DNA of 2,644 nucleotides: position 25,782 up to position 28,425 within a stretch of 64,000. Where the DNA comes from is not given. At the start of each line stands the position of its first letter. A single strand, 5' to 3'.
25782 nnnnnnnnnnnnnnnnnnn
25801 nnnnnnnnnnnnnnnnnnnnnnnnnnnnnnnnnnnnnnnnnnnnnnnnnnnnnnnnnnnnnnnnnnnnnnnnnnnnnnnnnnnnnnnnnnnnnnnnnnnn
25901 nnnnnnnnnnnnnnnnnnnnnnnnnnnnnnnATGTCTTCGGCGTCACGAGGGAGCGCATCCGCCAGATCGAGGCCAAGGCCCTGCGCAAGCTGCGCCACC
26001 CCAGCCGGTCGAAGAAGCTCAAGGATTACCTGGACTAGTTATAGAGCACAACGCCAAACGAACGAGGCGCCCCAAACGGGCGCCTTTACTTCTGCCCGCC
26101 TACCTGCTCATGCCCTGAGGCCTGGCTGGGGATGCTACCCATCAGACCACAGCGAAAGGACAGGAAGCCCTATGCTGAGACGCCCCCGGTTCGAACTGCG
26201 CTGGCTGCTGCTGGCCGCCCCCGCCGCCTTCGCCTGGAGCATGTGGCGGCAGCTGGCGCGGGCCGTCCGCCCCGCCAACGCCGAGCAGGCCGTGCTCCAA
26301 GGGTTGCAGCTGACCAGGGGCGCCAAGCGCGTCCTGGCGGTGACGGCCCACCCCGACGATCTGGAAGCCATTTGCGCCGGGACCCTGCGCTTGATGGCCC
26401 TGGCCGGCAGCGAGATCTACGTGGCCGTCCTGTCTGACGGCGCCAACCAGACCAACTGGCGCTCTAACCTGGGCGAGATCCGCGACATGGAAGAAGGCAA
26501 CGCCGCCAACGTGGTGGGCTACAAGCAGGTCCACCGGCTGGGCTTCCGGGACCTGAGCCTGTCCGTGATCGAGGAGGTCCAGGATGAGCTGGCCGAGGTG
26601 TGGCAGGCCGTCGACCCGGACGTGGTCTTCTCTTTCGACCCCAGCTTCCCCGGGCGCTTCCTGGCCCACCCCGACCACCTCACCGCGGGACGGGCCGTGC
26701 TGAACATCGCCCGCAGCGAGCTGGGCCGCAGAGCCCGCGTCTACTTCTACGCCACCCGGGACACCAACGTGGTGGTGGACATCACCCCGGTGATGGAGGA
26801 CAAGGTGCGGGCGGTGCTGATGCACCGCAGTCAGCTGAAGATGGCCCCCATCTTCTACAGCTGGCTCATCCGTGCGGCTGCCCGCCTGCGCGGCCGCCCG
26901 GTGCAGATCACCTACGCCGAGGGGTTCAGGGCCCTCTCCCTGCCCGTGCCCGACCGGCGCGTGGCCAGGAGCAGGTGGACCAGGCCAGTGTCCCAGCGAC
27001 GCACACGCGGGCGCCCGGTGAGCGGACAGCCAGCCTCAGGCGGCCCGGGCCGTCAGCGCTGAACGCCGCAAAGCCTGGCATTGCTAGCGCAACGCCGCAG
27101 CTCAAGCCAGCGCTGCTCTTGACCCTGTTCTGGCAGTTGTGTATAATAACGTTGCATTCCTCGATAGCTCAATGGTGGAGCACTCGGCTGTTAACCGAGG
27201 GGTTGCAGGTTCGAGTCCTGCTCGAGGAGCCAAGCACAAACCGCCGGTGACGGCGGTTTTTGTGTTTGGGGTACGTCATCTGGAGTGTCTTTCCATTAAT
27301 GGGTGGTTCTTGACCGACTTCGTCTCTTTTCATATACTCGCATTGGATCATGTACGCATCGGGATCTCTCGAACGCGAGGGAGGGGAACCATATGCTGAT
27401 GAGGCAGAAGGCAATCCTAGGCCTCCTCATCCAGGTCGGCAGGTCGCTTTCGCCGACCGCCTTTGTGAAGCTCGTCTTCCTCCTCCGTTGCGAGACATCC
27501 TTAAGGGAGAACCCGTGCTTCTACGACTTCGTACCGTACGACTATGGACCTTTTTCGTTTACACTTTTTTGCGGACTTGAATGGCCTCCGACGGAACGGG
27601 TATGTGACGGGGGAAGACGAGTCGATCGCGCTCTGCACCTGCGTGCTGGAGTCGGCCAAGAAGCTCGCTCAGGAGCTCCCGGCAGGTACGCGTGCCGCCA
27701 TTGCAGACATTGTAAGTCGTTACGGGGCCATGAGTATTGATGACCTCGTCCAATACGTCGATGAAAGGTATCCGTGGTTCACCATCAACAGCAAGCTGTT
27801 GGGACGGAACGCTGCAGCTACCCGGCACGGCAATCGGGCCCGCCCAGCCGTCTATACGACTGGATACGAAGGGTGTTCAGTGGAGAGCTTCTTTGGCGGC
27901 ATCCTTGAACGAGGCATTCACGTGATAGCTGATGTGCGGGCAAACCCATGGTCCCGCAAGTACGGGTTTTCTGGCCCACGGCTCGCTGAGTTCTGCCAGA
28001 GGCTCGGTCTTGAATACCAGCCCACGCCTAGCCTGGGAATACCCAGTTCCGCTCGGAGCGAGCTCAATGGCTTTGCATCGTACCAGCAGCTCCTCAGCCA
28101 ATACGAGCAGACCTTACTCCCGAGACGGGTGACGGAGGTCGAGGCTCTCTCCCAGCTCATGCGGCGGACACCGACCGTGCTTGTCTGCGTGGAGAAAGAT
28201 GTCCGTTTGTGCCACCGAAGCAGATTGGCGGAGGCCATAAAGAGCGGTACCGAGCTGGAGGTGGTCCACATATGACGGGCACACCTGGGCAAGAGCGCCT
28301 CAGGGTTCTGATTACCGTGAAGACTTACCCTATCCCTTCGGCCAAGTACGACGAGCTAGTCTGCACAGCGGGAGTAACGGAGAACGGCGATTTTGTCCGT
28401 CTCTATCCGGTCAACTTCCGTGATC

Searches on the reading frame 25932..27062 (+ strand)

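Call 7: search_protein_families(library=padloc, proteins=[window:25932-27062:+], max_evalue=0.001)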
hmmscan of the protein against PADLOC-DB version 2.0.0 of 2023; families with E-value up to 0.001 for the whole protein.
window:25932-27062:+ (376 aa): 0 families

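Call 8: search_protein_families(library=pfam, proteins=[window:25932-27062:+], max_evalue=0.001)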
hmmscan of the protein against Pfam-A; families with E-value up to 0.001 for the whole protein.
window:25932-27062:+ (376 aa): 1 family
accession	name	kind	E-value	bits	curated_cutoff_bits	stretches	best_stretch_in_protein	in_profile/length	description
PF02585.22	PIG-L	-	9.7e-24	84.7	28.2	1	135-259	1-128/129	GlcNAc-PI de-N-acetylase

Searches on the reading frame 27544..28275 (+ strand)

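Call 7: search_protein_families(library=padloc, proteins=[window:27544-28275:+], max_evalue=0.001)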
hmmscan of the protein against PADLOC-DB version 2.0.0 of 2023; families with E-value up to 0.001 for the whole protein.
window:27544-28275:+ (243 aa): 4 families
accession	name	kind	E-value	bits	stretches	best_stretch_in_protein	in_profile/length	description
PDLC04505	PDC-M19A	-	2.3e-55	186.1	1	8-242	54-293/294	-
PDLC04504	PDC-M19A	-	5.1e-35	118.9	1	39-234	20-223/234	-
PDLC04657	PDC-M45B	-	2.9e-09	34.8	1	102-243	5-143/204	-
PDLC04658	PDC-M45C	-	3.7e-09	34.5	1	103-234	3-134/145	-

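Call 8: search_protein_families(library=pfam, proteins=[window:27544-28275:+], max_evalue=0.001)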
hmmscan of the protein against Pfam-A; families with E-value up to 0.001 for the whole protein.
window:27544-28275:+ (243 aa): 2 families
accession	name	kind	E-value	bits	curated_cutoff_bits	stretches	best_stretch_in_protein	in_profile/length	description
PF04343.18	DUF488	-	5e-19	69.5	22.2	1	114-231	3-120/121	Domain of unknown function DUF488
PF22751.1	DUF488-N3a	-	0.00047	20.9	27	1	184-234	64-116/118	Active DUF488-N3 subclade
